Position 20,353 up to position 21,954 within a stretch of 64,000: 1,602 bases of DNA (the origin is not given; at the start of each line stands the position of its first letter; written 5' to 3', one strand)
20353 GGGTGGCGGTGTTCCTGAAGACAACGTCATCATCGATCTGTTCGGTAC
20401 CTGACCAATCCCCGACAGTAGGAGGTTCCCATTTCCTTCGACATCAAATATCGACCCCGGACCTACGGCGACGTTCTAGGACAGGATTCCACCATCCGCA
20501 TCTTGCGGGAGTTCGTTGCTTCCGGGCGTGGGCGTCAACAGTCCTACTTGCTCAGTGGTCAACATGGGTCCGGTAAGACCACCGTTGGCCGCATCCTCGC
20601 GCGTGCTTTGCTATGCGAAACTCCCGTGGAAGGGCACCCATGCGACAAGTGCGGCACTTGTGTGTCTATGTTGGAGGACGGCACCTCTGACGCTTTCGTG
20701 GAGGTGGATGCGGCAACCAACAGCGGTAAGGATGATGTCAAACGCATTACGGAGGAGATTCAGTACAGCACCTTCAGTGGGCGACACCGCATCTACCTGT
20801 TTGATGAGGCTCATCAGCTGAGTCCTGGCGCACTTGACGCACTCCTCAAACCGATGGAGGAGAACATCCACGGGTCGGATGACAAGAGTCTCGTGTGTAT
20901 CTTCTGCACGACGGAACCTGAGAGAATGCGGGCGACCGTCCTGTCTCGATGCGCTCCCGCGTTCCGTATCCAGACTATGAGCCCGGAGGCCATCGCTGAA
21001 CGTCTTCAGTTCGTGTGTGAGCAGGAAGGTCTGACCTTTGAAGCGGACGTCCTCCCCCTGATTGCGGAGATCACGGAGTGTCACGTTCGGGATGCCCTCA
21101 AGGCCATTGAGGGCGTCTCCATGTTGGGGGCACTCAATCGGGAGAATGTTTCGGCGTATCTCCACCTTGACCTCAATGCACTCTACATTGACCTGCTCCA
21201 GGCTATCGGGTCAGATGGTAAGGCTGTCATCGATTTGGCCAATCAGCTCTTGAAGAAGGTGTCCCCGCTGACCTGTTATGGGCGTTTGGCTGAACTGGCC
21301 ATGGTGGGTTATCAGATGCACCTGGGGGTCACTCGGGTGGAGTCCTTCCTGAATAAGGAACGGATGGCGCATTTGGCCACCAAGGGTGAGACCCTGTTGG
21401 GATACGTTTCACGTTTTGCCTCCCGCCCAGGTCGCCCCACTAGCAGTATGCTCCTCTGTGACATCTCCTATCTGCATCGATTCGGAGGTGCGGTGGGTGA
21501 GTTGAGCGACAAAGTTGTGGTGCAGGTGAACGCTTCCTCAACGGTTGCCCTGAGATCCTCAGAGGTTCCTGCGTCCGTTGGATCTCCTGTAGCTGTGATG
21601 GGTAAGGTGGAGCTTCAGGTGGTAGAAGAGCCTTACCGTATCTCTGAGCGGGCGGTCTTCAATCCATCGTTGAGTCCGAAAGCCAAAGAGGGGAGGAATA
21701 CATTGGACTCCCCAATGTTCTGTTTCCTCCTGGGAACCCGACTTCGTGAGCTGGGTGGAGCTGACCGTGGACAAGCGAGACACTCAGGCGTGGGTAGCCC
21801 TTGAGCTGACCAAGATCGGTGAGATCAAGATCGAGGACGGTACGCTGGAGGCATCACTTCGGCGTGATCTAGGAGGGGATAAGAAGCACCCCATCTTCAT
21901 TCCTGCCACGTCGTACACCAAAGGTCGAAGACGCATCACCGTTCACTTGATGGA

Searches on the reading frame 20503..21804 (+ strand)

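Call 25: search_protein_families(library=pfam, proteins=[window:20503-21804:+], max_evalue=0.001)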
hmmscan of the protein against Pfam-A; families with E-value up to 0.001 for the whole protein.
window:20503-21804:+ (433 aa): 5 families
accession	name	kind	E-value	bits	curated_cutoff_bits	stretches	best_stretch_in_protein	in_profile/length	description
PF13177.12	DNA_pol3_delta2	-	7.8e-25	88.2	27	1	12-152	19-154/161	DNA polymerase III, delta subunit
PF00004.35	AAA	-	6.6e-07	30.3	21.2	1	15-156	1-129/131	ATPase family associated with various cellular activities (AAA)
PF13401.12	AAA_22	-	9.3e-06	26.4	27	1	11-130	4-116/130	AAA domain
PF22608.2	DNAX_ATPase_lid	-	0.00061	20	27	0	164-199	2-37/49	DNA polymerase III clamp loader subunit, ATPase lid domain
PF13191.12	AAA_16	-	0.00062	20.7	32.6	0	8-57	20-73/167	AAA ATPase domain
